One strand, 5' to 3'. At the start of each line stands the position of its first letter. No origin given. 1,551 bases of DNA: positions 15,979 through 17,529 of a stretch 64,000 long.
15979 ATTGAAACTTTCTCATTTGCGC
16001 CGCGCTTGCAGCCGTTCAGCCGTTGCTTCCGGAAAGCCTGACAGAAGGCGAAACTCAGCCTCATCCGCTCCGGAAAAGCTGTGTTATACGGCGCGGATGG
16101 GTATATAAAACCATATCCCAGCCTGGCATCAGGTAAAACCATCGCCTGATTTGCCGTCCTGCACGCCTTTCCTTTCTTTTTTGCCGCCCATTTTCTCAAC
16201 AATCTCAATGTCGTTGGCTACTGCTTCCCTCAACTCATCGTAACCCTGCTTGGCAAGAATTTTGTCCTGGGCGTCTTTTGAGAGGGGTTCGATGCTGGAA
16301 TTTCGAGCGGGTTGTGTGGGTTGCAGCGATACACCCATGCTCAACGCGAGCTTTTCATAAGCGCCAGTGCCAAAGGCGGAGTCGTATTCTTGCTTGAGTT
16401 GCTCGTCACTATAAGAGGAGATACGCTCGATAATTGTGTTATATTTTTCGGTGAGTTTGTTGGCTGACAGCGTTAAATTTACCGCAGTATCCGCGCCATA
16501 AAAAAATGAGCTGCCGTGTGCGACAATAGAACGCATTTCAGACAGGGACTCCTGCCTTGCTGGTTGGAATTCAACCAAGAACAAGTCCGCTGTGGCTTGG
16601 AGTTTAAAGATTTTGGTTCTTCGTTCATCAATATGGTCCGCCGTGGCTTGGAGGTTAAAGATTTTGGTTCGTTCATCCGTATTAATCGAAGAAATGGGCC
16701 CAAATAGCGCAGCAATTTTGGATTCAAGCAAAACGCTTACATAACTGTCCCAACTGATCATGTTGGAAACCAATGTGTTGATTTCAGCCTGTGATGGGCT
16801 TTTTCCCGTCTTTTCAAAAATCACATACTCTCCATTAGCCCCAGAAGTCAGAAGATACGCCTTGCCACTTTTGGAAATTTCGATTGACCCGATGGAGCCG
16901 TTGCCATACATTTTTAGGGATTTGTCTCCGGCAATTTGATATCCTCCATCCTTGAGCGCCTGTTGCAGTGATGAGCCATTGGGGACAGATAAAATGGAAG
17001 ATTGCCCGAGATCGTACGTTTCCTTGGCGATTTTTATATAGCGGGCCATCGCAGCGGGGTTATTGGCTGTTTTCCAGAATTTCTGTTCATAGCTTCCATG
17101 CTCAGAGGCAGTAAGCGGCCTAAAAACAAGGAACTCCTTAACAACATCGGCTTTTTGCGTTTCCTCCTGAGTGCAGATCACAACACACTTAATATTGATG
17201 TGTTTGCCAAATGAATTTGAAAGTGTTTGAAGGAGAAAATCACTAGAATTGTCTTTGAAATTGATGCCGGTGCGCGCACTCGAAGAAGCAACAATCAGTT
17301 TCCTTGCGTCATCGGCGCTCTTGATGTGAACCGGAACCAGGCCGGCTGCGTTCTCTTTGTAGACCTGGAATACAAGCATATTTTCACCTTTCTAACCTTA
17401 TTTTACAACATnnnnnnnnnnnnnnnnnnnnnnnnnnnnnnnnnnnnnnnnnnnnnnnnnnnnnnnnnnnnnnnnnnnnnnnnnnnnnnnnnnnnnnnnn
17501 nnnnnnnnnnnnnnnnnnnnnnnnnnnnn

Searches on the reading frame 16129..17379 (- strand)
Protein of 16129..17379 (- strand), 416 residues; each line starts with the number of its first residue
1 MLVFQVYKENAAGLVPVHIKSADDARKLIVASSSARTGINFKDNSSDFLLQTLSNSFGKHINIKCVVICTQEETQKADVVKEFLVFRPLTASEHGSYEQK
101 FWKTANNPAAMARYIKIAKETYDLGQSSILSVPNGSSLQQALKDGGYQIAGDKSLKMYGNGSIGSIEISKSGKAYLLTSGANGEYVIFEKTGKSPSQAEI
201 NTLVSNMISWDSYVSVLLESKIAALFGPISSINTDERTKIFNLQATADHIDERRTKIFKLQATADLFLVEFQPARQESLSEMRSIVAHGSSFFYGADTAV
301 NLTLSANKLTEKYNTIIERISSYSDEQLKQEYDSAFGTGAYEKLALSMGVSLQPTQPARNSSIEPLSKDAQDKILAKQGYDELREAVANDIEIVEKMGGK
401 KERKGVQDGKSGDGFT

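Call 53: find_homologous_proteins(query=window:16129-17379:-, max_evalue=1e-30)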
Query window:16129-17379:- (416 aa): 1 proteins with E <= 1e-30 among 7524 candidates.
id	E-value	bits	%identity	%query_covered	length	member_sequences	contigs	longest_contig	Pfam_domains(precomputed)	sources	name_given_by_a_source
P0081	2.2e-266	901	100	100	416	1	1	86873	-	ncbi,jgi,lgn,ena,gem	ncbi:MAG: hypothetical protein WCY41_02570 [Candidatus Micrarchaeia archaeon]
